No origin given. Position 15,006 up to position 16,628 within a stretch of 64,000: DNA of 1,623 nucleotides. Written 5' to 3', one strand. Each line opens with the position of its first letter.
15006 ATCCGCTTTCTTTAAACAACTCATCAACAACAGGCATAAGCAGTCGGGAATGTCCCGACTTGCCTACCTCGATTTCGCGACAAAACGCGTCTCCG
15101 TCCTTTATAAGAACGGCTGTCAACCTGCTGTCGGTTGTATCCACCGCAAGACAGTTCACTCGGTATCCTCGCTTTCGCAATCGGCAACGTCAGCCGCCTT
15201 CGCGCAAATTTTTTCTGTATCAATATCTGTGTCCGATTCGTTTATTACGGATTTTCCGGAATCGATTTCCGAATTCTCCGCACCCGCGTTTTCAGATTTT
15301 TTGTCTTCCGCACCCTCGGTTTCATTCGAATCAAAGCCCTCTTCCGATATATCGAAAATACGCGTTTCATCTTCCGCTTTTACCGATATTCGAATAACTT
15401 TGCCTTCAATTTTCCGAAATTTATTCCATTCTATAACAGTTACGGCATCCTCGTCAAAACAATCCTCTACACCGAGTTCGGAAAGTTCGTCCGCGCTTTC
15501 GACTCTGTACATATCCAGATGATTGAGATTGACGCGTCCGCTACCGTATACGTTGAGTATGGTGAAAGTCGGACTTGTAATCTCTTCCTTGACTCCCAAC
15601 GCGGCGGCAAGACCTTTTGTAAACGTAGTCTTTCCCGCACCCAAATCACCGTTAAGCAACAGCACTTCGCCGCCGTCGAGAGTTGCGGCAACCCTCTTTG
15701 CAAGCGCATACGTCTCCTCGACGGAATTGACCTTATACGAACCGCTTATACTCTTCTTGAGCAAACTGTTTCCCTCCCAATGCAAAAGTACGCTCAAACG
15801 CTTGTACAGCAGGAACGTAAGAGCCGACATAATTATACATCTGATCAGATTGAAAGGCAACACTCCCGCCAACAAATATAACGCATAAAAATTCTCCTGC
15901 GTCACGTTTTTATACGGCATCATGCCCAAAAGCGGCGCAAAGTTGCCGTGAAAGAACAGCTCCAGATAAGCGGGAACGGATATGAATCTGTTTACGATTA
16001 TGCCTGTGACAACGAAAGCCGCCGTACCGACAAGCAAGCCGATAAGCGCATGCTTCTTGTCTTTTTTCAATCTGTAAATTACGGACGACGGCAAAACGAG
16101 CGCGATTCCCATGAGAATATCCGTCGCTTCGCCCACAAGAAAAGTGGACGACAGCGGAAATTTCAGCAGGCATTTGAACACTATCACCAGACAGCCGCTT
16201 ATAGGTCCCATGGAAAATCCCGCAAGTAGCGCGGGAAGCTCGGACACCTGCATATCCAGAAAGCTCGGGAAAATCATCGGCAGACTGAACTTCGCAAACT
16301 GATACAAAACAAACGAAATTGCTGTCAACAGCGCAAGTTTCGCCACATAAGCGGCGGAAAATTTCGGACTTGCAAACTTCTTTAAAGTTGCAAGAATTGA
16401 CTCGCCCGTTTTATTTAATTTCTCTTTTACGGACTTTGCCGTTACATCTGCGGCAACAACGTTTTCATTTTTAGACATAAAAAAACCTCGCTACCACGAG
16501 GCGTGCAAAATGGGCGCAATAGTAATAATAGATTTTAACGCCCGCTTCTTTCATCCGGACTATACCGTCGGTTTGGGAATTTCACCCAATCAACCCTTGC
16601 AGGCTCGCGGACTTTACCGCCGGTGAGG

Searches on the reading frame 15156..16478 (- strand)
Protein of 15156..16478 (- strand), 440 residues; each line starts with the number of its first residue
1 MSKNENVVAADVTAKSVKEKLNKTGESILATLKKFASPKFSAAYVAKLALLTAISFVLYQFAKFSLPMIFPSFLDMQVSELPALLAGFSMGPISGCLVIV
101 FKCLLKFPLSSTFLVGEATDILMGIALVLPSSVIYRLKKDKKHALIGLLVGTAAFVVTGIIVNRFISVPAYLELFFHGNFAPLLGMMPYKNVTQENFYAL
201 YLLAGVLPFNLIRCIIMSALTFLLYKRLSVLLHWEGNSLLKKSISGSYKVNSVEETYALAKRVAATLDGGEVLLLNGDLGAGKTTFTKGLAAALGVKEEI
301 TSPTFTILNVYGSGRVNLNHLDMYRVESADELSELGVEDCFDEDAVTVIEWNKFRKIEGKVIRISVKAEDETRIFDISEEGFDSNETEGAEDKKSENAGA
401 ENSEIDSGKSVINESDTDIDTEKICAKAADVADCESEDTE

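Call 6: search_protein_families(library=pfam, proteins=[window:15156-16478:-], max_evalue=0.01)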
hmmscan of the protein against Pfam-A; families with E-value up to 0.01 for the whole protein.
window:15156-16478:- (440 aa): 2 families
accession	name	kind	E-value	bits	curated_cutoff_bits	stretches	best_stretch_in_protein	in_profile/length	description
PF02367.23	TsaE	-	1.2e-36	126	26.6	1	251-371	2-124/128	Threonylcarbamoyl adenosine biosynthesis protein TsaE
PF12822.12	ECF_trnsprt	-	1.4e-21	77.7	30.7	1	45-225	3-169/169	ECF transporter, substrate-specific component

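Call 9: find_homologous_proteins(query=window:15156-16478:-, max_evalue=0.00001)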
Query window:15156-16478:- (440 aa): 645 proteins with E <= 0.00001 among 8000 candidates; the best 120 are listed.
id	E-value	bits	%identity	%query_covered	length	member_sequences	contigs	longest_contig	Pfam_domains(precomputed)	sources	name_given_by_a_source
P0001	8.3e-282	952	100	100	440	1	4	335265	PF02367.24,PF12822.13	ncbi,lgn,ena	-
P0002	1.4e-195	668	73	92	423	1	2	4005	PF02367.24,PF12822.13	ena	-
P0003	7.7e-189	646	74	90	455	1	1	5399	PF02367.24,PF12822.13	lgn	-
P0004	4.0e-179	614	71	89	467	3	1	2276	PF02367.24,PF12822.13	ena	-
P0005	2.1e-172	592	65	95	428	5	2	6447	PF02367.24,PF12822.13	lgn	-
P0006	2.5e-172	591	66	92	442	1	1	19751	PF02367.24,PF12822.13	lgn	-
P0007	5.7e-172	590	68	89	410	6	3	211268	PF02367.24,PF12822.13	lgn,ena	-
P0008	9.2e-172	589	67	95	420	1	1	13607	PF02367.24,PF12822.13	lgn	-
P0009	6.5e-168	577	70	82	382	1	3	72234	PF02367.24,PF12822.13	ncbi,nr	ncbi:MAG: tRNA (adenosine(37)-N6)-threonylcarbamoyltransferase complex ATPase subunit type 1 TsaE [B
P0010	2.4e-166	572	72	83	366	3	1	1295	PF02367.24,PF12822.13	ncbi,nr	ncbi:MAG: tRNA (adenosine(37)-N6)-threonylcarbamoyltransferase complex ATPase subunit type 1 TsaE, p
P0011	3.0e-166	571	69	88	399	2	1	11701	PF02367.24,PF12822.13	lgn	-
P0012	8.8e-166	570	63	96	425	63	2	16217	PF02367.24,PF12822.13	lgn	-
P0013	2.4e-165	568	69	85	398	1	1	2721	PF02367.24,PF12822.13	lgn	-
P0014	2.4e-164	565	64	93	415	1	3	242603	PF02367.24,PF12822.13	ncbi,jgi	-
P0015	9.9e-164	563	68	85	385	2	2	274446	PF02367.24,PF12822.13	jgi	-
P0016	2.0e-163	562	63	95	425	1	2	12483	PF02367.24,PF12822.13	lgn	-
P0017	2.3e-163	562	64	92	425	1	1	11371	PF02367.24,PF12822.13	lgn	-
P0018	3.4e-163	561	63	92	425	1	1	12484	PF02367.24,PF12822.13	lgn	-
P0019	3.7e-163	561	63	93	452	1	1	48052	PF02367.24,PF12822.13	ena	-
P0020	4.6e-163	561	64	92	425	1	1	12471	PF02367.24,PF12822.13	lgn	-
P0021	5.4e-163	561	63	95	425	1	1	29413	PF02367.24,PF12822.13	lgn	-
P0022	5.4e-163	561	63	95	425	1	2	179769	PF02367.24,PF12822.13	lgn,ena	-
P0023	6.8e-163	560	63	95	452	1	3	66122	PF02367.24,PF12822.13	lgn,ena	-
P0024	6.8e-163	560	63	95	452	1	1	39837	PF02367.24,PF12822.13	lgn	-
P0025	7.5e-163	560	63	95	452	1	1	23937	PF02367.24,PF12822.13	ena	-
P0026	7.9e-163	560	63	92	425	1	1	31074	PF02367.24,PF12822.13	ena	-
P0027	8.2e-163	560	63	92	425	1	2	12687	PF02367.24,PF12822.13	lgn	-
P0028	8.3e-163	560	64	92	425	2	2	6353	PF02367.24,PF12822.13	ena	-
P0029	1.0e-162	560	63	93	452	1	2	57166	PF02367.24,PF12822.13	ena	-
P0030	1.0e-162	560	63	93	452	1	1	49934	PF02367.24,PF12822.13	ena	-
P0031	1.0e-162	560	63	95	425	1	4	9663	PF02367.24,PF12822.13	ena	-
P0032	1.0e-162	560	63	95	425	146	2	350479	PF02367.24,PF12822.13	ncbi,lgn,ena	-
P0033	1.1e-162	560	63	92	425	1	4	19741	PF02367.24,PF12822.13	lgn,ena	-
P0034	1.2e-162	559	67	86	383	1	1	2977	PF02367.24,PF12822.13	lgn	-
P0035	1.3e-162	559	63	93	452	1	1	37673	PF02367.24,PF12822.13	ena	-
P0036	1.5e-162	559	64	92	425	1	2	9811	PF02367.24,PF12822.13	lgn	-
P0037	1.5e-162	559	63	92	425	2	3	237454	PF02367.24,PF12822.13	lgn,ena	-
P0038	1.8e-162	559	63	92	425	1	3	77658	PF02367.24,PF12822.13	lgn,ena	-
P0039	2.0e-162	559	63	92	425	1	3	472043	PF02367.24,PF12822.13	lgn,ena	-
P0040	2.0e-162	559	63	95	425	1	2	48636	PF02367.24,PF12822.13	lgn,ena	-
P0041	2.1e-162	559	63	92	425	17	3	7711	PF02367.24,PF12822.13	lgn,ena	-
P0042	2.1e-162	559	63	92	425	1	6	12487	PF02367.24,PF12822.13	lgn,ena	-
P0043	2.3e-162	559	63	92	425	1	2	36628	PF02367.24,PF12822.13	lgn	-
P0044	2.3e-162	559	63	92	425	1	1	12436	PF02367.24,PF12822.13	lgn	-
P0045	2.4e-162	558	67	83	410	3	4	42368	PF02367.24,PF12822.13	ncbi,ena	-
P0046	2.5e-162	558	63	94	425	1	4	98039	PF02367.24,PF12822.13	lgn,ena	-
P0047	2.6e-162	558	63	95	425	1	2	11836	PF02367.24,PF12822.13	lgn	-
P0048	2.6e-162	558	63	93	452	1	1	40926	PF02367.24,PF12822.13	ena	-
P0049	2.6e-162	558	63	93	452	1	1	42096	PF02367.24,PF12822.13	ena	-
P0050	3.2e-162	558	63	92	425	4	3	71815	PF02367.24,PF12822.13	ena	-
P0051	3.2e-162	558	63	93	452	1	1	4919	PF02367.24,PF12822.13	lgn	-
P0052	3.3e-162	558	64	92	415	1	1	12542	PF02367.24,PF12822.13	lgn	-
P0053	3.7e-162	558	63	92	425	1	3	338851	PF02367.24,PF12822.13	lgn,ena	-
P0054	3.7e-162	558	63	95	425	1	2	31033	PF02367.24,PF12822.13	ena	-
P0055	4.1e-162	558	64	92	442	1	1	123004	PF02367.24,PF12822.13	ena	-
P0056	4.3e-162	558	63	95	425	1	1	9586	PF02367.24,PF12822.13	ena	-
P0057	4.6e-162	558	63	93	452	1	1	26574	PF02367.24,PF12822.13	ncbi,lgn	-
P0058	4.7e-162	558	63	95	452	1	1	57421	PF02367.24,PF12822.13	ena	-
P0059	5.0e-162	557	64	92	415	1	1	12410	PF02367.24,PF12822.13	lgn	-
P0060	5.0e-162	557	63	92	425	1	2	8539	PF02367.24,PF12822.13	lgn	-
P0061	5.2e-162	557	64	92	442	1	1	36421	PF02367.24,PF12822.13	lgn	-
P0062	5.3e-162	557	63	95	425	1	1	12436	PF02367.24,PF12822.13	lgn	-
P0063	6.3e-162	557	63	93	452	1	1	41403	PF02367.24,PF12822.13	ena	-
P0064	6.7e-162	557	64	92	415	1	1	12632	PF02367.24,PF12822.13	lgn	-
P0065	7.4e-162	557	64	92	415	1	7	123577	PF02367.24,PF12822.13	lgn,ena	-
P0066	7.5e-162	557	63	92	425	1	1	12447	PF02367.24,PF12822.13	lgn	-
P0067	7.9e-162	557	64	92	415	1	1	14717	PF02367.24,PF12822.13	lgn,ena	-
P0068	7.9e-162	557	63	92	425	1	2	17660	PF02367.24,PF12822.13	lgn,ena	-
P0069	8.3e-162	557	64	92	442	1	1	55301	PF02367.24,PF12822.13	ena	-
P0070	9.9e-162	556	64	92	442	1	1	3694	PF02367.24,PF12822.13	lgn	-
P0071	1.1e-161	556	64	92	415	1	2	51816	PF02367.24,PF12822.13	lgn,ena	-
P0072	1.2e-161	556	63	92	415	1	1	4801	PF02367.24,PF12822.13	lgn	-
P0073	1.7e-161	556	63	92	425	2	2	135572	PF02367.24,PF12822.13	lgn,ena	-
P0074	1.7e-161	556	64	92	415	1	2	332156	PF02367.24,PF12822.13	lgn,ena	-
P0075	1.7e-161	556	63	92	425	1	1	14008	PF02367.24,PF12822.13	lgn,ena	-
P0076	1.9e-161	556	63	92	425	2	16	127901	PF02367.24,PF12822.13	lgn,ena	-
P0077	2.0e-161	555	64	92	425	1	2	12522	PF02367.24,PF12822.13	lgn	-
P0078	2.2e-161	555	63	93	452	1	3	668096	PF02367.24,PF12822.13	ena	-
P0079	2.3e-161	555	64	92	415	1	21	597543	PF02367.24,PF12822.13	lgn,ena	-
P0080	2.4e-161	555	63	92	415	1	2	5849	PF02367.24,PF12822.13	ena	-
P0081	2.4e-161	555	64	92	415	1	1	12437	PF02367.24,PF12822.13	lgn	-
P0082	2.5e-161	555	63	92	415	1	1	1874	PF02367.24,PF12822.13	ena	-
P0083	2.5e-161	555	63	92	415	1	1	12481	PF02367.24,PF12822.13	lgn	-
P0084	2.7e-161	555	64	92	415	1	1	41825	PF02367.24,PF12822.13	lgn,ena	-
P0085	2.8e-161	555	62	95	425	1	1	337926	PF02367.24,PF12822.13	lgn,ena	-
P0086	2.9e-161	555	66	86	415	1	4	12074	PF02367.24,PF12822.13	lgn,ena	-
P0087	2.9e-161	555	62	95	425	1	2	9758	PF02367.24,PF12822.13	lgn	-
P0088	2.9e-161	555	64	92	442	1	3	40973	PF02367.24,PF12822.13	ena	-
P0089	2.9e-161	555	64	92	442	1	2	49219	PF02367.24,PF12822.13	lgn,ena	-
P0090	3.1e-161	555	63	92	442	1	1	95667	PF02367.24,PF12822.13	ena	-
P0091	3.3e-161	555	63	92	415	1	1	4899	PF02367.24,PF12822.13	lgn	-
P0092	3.6e-161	555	63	92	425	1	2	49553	PF02367.24,PF12822.13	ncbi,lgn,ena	-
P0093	3.6e-161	555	66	86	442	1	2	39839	PF02367.24,PF12822.13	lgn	-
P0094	4.0e-161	554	64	92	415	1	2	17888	PF02367.24,PF12822.13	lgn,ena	-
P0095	4.8e-161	554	64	92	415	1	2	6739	PF02367.24,PF12822.13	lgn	-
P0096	5.5e-161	554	63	92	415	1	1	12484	PF02367.24,PF12822.13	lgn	-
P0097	9.4e-161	553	63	92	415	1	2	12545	PF02367.24,PF12822.13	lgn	-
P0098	9.4e-161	553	63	92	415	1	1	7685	PF02367.24,PF12822.13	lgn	-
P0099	9.6e-161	553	63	92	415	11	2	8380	PF02367.24,PF12822.13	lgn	-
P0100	1.4e-160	553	64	87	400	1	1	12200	PF02367.24,PF12822.13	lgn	-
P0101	1.4e-160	553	70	80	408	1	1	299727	PF02367.24,PF12822.13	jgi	-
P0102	1.5e-160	553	63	92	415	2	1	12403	PF02367.24,PF12822.13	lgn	-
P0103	1.5e-160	553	66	86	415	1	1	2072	PF02367.24,PF12822.13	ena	-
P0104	3.9e-160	551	63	92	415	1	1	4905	PF02367.24,PF12822.13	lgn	-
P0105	4.4e-160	551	63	92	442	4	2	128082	PF02367.24,PF12822.13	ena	-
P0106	1.5e-159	549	71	81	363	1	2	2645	PF02367.24,PF12822.13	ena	-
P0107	1.6e-157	543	60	93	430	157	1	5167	PF02367.24,PF12822.13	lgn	-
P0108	4.3e-155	535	62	89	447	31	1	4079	PF02367.24,PF12822.13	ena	-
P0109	6.2e-155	534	68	79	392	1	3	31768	PF02367.24,PF12822.13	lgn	-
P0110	1.5e-153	529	66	82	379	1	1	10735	PF02367.24,PF12822.13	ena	-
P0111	8.3e-153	527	62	86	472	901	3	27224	PF02367.24,PF12822.13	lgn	-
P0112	1.3e-152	526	64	80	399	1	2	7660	PF02367.24,PF12822.13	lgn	-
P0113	1.6e-152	526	62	88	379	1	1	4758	PF02367.24,PF12822.13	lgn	-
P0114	1.9e-152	526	60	86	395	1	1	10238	PF02367.24,PF12822.13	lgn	-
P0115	2.0e-152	526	62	86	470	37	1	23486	PF02367.24,PF12822.13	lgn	-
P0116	5.1e-152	524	65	84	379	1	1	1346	PF02367.24,PF12822.13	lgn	-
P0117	3.0e-150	519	66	81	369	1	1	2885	PF02367.24,PF12822.13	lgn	-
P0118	4.3e-150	518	63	83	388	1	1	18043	PF02367.24,PF12822.13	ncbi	-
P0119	5.0e-150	518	64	80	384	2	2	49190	PF02367.24,PF12822.13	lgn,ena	-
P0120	5.4e-150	518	64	81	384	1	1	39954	PF02367.24,PF12822.13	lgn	-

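Call 11: find_related_loci(query=window:15156-16478:-, collection=genome_contigs, flank=4000)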
Query window:15156-16478:- (440 aa) in genome_contigs; peptide patterns used: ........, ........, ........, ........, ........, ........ (x = any residue, [..] = any of these).
110 stretches matched a pattern; 12 encode a relative of the query (tblastn E <= 1e-3); 12 distinct loci.
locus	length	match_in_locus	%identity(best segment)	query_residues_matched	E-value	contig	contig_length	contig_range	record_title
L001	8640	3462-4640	69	18-407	0e+0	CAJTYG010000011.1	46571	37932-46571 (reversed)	MAG TPA_asm: uncultured Christensenella sp. isolate MGBC124771 genome assembly, contig: MGBC124771.11, whole genome shot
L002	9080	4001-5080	70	28-389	4e-171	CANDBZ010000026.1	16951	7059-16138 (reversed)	MAG TPA_asm: uncultured Clostridia bacterium isolate ERR6760077_bin.37_metawrap_v1.3_MAG genome assembly, contig: ERZ128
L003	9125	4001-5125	59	25-395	3e-125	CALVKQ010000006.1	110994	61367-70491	MAG: uncultured Clostridia bacterium isolate BRZ_ET__bin92 genome assembly, contig: BRZ_ET__NODE_210_length_110994_cov_2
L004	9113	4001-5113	59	28-398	4e-125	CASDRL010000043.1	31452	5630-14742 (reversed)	uncultured Clostridia bacterium isolate SI.A15.metabat-bins.145 genome assembly, contig: SI.A15.metabat-bins.145.fa_k141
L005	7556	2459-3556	59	28-394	5e-124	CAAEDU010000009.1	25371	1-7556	MAG TPA_asm: Clostridia bacterium, isolate HGM11451, WGS project CAAEDU010000000 data, contig: ERS396505_7_k85_14011, wh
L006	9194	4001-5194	56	27-429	9e-123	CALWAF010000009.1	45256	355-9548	MAG: uncultured Clostridia bacterium isolate BRZ_BI__bin75 genome assembly, contig: BRZ_BI__NODE_1043_length_45256_cov_6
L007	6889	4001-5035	53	39-377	6e-117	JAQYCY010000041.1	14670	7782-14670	MAG: Bacillota bacterium isolate SUG1753 k141_1984211, whole genome shotgun sequence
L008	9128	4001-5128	51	39-404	3e-116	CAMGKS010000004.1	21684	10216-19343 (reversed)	MAG: uncultured Clostridia bacterium isolate SRR11551381_bin.45_metaWRAP_v1.3_MAG genome assembly, contig: ERZ11474004.1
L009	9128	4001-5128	52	39-409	6e-121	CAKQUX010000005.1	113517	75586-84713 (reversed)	MAG: uncultured Clostridia bacterium isolate REFINED_METABAT215_TOP10_CONTIGS_1500_ASSEMBLY_K77_MERGED__Hadza_PheChl_Fib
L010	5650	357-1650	35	31-381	5e-29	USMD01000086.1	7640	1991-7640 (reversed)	uncultured Garciella sp. isolate UMGS1857 genome assembly, contig: NODE_709_length_7640_cov_14.4059, whole genome shotgu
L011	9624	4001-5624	35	18-357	1e-26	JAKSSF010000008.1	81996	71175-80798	MAG: Lachnospiraceae bacterium isolate Horse_feces274 MAG274_8, whole genome shotgun sequence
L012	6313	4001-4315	43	248-351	3e-18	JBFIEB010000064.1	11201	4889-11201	MAG: Vicingaceae bacterium isolate Mix_sand11.2021.09.D.68 k141_2997433_length_11201_cov_9.8268, whole genome shotgun se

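Call 16: find_encoding_contigs(protein=P0001, flank=1000, max_places=4)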
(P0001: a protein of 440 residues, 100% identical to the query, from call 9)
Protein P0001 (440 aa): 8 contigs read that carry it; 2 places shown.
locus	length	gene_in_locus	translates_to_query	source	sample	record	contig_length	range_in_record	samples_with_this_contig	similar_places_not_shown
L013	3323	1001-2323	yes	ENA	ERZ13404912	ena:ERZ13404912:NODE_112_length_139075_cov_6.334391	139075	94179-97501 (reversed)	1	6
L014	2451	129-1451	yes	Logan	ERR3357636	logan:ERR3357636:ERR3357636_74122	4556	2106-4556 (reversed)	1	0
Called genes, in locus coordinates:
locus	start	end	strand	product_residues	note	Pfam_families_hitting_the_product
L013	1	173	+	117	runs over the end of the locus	PF02410:RsfS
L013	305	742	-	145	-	-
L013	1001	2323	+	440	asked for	PF12822:ECF_trnsprt, PF02367:TsaE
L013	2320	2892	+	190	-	PF00814:TsaD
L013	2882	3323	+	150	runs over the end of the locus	PF13527:Acetyltransf_9 (faint), PF13420:Acetyltransf_4, PF00583:Acetyltransf_1, PF13673:Acetyltransf_10, PF13508:Acetyltransf_7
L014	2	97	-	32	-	?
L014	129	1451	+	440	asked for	PF12822:ECF_trnsprt, PF02367:TsaE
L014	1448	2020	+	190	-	PF00814:TsaD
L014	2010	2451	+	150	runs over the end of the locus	PF13527:Acetyltransf_9 (faint), PF13420:Acetyltransf_4, PF00583:Acetyltransf_1, PF13673:Acetyltransf_10, PF13508:Acetyltransf_7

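Call 17: search_protein_families(library=ncbifam, proteins=[window:15156-16478:-], max_evalue=0.001)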
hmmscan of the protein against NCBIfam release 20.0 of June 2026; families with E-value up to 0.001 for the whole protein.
window:15156-16478:- (440 aa): 2 families
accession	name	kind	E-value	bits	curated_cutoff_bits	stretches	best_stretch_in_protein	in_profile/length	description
TIGR00150.1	T6A_YjeE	equivalog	8.6e-34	116.3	60.1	1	254-374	6-128/135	tRNA (adenosine(37)-N6)-threonylcarbamoyltransferase complex ATPase subunit type 1 TsaE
NF007931.0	PRK10646.1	equivalog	5.3e-24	84.9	246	1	255-353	13-111/153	tRNA (adenosine(37)-N6)-threonylcarbamoyltransferase complex ATPase subunit type 1 TsaE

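Call 22: search_protein_families(library=pfam, proteins=[L011:4700-5260:+, L011:3896-4627:+, L010:360-977:+, L010:1222-1683:+, L010:2883-3584:+], max_evalue=0.01)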
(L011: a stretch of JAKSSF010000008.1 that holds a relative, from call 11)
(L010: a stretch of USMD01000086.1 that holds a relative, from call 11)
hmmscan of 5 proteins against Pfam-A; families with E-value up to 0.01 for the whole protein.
L011:4700-5260:+ (186 aa): 1 family
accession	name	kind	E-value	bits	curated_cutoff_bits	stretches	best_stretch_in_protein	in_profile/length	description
PF14317.12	YcxB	-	3.9e-06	26.9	23.3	1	115-169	2-57/61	YcxB-like protein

L011:3896-4627:+ (243 aa): 3 families
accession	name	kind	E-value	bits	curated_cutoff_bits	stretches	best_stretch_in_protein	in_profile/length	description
PF12822.12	ECF_trnsprt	-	6.2e-31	108.1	30.7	1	50-230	1-169/169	ECF transporter, substrate-specific component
PF07456.16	Hpre_diP_synt_I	-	0.00014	22.3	30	1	58-156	1-98/147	Heptaprenyl diphosphate synthase component I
PF09515.15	Thia_YuaJ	-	0.0015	19.1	25.8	1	54-165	3-118/177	Thiamine transporter protein (Thia_YuaJ)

L010:360-977:+ (205 aa): 2 families
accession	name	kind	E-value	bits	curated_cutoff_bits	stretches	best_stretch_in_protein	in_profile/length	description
PF12822.12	ECF_trnsprt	-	3.9e-39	134.8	30.7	1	17-194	2-169/169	ECF transporter, substrate-specific component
PF07155.17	ECF-ribofla_trS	-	0.0016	18.9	26.7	1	13-147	2-135/172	ECF-type riboflavin transporter, S component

L010:1222-1683:+ (153 aa): 1 family
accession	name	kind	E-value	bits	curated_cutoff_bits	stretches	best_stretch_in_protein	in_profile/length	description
PF02367.23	TsaE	-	6.3e-42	143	26.6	1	10-131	2-123/128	Threonylcarbamoyl adenosine biosynthesis protein TsaE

L010:2883-3584:+ (233 aa): 1 family
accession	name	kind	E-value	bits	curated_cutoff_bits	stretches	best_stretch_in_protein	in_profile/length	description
PF07314.17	Lit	-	2.8e-42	145.2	24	1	12-195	2-176/176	Lipoprotein intramolecular transacylase Lit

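Call 35: search_protein_representatives(protein=window:15156-16478:-)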
Query: 440 residues. Proteins with E-value up to 0.001 (for the whole library): 27899; up to 1e-10: 13268; up to 1e-30: 136. The best 150 are listed.
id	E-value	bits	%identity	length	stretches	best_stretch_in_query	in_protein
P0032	3.3e-163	559.6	65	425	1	19-418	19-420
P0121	2.3e-115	402.1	61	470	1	29-379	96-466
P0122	3.1e-90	319.3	61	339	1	33-290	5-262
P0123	4.7e-87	308.9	59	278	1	30-285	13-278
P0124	2.1e-82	293.6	45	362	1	39-371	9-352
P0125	3.0e-82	293.0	65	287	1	19-233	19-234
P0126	1.2e-80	287.7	44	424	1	10-353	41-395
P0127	6.4e-72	259.0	43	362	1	40-366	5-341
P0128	2.0e-70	254.1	43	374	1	38-372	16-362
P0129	3.7e-70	253.2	56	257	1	175-401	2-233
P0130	7.5e-70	252.2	60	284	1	26-235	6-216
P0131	4.4e-69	249.7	60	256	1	31-236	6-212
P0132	1.1e-67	245.0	44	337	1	49-374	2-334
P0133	6.5e-67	242.5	55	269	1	28-238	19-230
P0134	5.0e-63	229.7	39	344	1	37-371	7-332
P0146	1.0e-56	209.0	38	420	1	18-401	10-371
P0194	1.7e-40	155.5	35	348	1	40-379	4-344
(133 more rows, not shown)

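Call 42: find_encoding_contigs(protein=P0012, flank=2500, max_places=1)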
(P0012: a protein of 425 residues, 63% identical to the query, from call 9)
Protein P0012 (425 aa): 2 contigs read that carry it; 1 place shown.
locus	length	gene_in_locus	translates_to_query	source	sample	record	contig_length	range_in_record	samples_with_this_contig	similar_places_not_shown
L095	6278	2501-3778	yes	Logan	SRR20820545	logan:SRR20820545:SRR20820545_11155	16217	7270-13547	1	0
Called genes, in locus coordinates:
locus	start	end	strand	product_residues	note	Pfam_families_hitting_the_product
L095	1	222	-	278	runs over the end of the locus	-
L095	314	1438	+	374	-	PF01467:CTP_transf_like, PF01966:HD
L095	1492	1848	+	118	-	PF02410:RsfS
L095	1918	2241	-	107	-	-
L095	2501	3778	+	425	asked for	PF12822:ECF_trnsprt, PF02367:TsaE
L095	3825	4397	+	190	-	PF00814:TsaD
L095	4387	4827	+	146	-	PF13302:Acetyltransf_3, PF13673:Acetyltransf_10, PF00583:Acetyltransf_1, PF13420:Acetyltransf_4, PF13508:Acetyltransf_7, PF08445:FR47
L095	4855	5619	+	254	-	PF06342:DUF1057 (faint), PF00561:Abhydrolase_1, PF12146:Hydrolase_4, PF12697:Abhydrolase_6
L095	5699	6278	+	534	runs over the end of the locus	PF08245:Mur_ligase_M, PF02875:Mur_ligase_C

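Call 43: find_encoding_contigs(protein=P0019, flank=2500, max_places=1)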
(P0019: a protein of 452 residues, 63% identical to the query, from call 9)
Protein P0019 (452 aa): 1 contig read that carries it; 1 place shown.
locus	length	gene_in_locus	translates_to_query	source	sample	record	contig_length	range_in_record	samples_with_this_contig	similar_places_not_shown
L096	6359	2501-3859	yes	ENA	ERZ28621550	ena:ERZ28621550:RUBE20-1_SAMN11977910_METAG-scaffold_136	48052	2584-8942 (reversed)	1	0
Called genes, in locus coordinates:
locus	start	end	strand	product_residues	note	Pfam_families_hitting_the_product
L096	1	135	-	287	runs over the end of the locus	-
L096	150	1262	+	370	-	PF01467:CTP_transf_like, PF01966:HD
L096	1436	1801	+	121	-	PF02410:RsfS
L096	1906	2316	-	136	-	-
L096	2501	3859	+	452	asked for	PF12822:ECF_trnsprt, PF02367:TsaE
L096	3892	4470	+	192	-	PF00814:TsaD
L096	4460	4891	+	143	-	PF13673:Acetyltransf_10, PF00583:Acetyltransf_1, PF13508:Acetyltransf_7, PF08445:FR47 (weak)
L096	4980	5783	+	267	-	PF00561:Abhydrolase_1, PF12146:Hydrolase_4, PF12697:Abhydrolase_6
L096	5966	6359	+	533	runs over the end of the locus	PF08245:Mur_ligase_M, PF02875:Mur_ligase_C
